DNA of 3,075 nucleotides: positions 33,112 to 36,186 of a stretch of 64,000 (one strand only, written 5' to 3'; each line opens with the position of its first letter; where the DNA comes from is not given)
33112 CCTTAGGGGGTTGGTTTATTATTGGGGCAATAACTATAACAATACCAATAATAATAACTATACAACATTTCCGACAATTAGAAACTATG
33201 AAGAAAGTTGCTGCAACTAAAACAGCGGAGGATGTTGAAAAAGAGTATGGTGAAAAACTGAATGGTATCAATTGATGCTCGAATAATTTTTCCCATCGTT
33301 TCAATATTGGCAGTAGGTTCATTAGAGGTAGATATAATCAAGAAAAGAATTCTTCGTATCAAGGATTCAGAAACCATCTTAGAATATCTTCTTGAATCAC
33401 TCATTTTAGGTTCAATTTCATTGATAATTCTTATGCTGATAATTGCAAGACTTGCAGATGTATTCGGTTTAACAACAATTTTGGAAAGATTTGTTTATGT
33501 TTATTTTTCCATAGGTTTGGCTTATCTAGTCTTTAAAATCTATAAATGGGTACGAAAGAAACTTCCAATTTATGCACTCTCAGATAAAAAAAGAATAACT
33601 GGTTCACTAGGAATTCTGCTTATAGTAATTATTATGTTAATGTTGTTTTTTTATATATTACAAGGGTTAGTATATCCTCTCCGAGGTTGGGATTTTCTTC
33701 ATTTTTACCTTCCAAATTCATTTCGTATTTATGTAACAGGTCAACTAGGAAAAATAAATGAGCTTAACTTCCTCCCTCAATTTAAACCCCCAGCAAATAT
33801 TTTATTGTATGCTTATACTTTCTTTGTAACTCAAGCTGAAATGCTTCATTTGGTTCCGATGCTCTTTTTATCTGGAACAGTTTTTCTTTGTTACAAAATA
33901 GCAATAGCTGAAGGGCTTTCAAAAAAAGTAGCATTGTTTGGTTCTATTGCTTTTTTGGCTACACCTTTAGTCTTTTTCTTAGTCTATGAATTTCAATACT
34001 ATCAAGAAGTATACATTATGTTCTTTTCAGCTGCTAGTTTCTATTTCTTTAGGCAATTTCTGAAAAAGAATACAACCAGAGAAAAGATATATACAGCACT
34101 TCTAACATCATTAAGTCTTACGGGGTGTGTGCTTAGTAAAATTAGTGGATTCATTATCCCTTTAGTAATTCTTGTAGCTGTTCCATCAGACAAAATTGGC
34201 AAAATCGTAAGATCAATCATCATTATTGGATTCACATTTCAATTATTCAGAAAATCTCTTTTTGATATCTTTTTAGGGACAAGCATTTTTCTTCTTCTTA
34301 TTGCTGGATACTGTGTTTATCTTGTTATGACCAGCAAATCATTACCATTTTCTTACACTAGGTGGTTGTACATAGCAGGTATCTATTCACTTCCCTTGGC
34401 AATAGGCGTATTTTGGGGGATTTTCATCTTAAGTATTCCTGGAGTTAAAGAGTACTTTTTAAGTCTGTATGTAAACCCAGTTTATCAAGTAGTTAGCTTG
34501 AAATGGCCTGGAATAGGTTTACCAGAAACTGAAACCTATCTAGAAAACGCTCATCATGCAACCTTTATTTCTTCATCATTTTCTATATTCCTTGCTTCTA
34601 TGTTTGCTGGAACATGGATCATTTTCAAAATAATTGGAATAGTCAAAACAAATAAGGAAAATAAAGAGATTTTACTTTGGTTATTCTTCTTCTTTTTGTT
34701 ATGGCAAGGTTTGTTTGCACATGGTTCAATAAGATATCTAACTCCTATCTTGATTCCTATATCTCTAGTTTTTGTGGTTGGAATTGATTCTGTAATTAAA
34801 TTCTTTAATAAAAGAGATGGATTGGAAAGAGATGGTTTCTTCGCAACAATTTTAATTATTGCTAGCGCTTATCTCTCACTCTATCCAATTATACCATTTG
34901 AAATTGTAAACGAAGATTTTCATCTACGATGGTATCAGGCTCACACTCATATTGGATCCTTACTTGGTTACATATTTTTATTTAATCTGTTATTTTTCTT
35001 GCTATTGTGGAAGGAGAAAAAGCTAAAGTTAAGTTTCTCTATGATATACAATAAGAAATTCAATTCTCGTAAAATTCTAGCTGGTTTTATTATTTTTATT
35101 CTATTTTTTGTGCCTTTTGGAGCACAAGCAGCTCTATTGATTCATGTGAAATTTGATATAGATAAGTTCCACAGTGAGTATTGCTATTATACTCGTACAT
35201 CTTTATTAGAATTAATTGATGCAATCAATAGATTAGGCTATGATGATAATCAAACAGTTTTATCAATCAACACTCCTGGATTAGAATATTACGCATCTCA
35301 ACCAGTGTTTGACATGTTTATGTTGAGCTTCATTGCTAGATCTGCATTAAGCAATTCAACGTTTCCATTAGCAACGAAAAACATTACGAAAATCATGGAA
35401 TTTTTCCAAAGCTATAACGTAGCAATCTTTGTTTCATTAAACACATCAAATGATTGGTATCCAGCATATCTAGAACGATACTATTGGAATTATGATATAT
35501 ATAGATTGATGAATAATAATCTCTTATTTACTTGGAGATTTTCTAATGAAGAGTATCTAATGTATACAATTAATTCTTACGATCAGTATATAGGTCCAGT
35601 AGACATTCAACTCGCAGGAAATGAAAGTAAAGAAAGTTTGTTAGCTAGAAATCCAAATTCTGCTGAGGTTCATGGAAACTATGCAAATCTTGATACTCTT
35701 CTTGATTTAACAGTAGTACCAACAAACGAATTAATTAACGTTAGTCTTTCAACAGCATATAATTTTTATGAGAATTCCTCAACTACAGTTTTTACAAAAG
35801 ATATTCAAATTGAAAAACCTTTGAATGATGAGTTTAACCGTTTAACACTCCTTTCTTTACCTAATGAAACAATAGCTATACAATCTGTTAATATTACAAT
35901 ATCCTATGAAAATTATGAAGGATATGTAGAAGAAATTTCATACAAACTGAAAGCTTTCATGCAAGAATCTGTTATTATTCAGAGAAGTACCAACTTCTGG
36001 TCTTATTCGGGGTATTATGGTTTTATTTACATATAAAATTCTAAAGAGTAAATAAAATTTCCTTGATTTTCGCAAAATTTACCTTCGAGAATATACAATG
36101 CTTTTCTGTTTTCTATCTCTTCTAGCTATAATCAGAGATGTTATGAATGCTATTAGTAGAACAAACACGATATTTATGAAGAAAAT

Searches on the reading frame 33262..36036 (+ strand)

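Call 79: search_protein_families(library=pfam, proteins=[window:33262-36036:+], max_evalue=0.00001)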
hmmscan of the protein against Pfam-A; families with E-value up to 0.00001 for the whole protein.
window:33262-36036:+ (924 aa): 1 family
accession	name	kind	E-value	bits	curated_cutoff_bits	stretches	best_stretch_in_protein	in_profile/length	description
PF02366.24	PMT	-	9.3e-07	29.1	22.7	1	142-323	28-212/245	Dolichyl-phosphate-mannose-protein mannosyltransferase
